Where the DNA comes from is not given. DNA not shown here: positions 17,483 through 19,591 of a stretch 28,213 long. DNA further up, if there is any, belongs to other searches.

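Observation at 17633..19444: PLD-superfamily lipoprotein with a novel triple Cys/Trp repeat and a degenerate second HKD motif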

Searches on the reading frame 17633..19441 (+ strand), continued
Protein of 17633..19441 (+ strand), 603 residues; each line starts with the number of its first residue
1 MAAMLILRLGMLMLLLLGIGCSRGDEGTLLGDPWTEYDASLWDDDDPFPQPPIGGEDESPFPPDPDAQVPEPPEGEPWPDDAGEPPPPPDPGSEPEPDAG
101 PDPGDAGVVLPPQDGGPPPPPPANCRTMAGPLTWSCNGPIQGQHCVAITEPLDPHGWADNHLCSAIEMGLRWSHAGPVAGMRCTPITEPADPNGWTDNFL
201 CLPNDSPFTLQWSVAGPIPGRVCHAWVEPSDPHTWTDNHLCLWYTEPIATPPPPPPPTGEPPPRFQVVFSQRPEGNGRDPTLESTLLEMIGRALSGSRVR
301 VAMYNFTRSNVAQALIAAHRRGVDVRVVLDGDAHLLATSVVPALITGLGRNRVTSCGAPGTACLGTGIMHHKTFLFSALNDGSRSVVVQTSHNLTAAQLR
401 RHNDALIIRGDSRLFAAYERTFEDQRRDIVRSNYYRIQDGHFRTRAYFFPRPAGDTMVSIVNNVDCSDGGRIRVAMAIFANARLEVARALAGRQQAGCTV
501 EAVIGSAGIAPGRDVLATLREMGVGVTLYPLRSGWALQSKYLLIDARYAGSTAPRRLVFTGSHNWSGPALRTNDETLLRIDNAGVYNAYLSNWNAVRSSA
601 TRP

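Call 53: find_encoding_contigs(protein=P0007, flank=10000, max_places=2)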
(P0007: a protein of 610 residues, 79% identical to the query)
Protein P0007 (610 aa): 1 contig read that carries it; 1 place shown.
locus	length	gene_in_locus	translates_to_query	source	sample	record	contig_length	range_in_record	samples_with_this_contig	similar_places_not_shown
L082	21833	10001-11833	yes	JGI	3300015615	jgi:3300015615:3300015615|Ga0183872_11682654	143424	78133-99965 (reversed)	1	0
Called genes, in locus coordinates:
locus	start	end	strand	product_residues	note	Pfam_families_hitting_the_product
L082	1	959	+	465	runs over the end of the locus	PF00180:Iso_dh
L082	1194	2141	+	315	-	PF00056:Ldh_1_N, PF02866:Ldh_1_C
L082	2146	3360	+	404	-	PF08442:ATP-grasp_2, PF24948:Citrate_synth_N, PF00549:Ligase_CoA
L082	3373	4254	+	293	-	PF02629:CoA_binding, PF13380:CoA_binding_2 (faint), PF00549:Ligase_CoA, PF13607:Succ_CoA_lig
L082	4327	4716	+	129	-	PF03625:DUF302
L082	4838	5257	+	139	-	PF00334:NDK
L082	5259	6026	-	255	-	PF05685:Uma2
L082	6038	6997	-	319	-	-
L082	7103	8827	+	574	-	PF02638:GHL10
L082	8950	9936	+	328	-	-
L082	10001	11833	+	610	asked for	PF13091:PLDc_2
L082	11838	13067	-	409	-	-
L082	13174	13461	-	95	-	-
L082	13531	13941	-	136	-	-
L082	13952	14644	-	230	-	PF01514:YscJ_FliF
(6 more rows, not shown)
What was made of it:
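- The orthologue 79% identical in the same locus is canonical (call 53).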

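Call 60: search_protein_families(library=pfam, proteins=[P0088, P0095, P0092, P0091, P0107, P0102, P0109, P0100, P0085, P0125], max_evalue=0.0001)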
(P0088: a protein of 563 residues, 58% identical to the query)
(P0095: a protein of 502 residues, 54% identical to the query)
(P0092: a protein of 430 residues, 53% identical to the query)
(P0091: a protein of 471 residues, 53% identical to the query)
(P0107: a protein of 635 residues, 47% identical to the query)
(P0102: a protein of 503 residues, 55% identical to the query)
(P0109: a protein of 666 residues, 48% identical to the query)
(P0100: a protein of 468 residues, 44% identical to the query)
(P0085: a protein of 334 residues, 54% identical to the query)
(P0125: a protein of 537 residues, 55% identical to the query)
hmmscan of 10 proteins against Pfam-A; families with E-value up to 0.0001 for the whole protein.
P0088 (563 aa): 1 family
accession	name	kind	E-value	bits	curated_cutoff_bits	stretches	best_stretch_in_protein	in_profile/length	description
PF01551.29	Peptidase_M23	-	9e-21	74.3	28.7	1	62-170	2-96/96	Peptidase family M23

P0095 (502 aa): 1 family
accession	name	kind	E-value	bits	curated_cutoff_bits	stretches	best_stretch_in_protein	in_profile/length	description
PF01183.26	Glyco_hydro_25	-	1.4e-33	117.2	27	1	55-232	1-180/180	Glycosyl hydrolases family 25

P0092 (430 aa): 1 family
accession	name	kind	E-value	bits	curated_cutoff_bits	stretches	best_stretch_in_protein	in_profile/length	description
PF02557.22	VanY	-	7.1e-16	58.6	25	1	73-177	3-131/132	D-alanyl-D-alanine carboxypeptidase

P0091 (471 aa): 1 family
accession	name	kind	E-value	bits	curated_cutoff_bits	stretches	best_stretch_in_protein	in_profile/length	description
PF08924.17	Rv2525c_GlyHyd-like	-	3.2e-28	99.6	27.2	1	51-215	2-194/198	Rv2525c-like, glycoside hydrolase-like domain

P0107 (635 aa): 1 family
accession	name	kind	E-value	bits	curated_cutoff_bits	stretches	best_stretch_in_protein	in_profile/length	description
PF01510.30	Amidase_2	-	1.2e-25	90.8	26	1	169-306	2-131/131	N-acetylmuramoyl-L-alanine amidase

P0102 (503 aa): 2 families
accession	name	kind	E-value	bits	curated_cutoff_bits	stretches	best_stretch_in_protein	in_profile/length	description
PF01400.30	Astacin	-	1.4e-45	155.7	22.5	1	92-271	2-186/189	Astacin (Peptidase family M12A)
PF12044.14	Metallopep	-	5.9e-06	25.6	27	1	163-208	313-356/427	Putative peptidase family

P0109 (666 aa): 2 families
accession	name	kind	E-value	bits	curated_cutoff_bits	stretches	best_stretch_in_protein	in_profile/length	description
PF04616.20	Glyco_hydro_43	-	3.3e-11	43.5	32.2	1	244-356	13-127/288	Glycosyl hydrolases family 43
PF00251.26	Glyco_hydro_32N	-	4.7e-07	30.1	22.1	1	247-346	16-111/307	Glycosyl hydrolases family 32 N-terminal domain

P0100 (468 aa): 0 families

P0085 (334 aa): 0 families

P0125 (537 aa): 0 families
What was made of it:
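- The catalytic domain is N-terminal and is followed by two triplets (call 60).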

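Call 61: search_protein_families(library=padloc, proteins=[window:17633-19441:+], max_evalue=0.01)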
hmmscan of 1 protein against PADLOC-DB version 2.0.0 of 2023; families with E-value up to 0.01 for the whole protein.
window:17633-19441:+ (603 aa): 3 families
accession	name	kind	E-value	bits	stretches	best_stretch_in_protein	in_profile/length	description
PDLC02614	DrmC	-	0.00055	17.8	1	282-331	22-69/153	DrmC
PDLC02612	DrmC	-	0.0026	15.3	1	285-421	96-220/235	DrmC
PDLC02606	DrmC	-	0.0074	14.1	0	283-402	36-150/182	DrmC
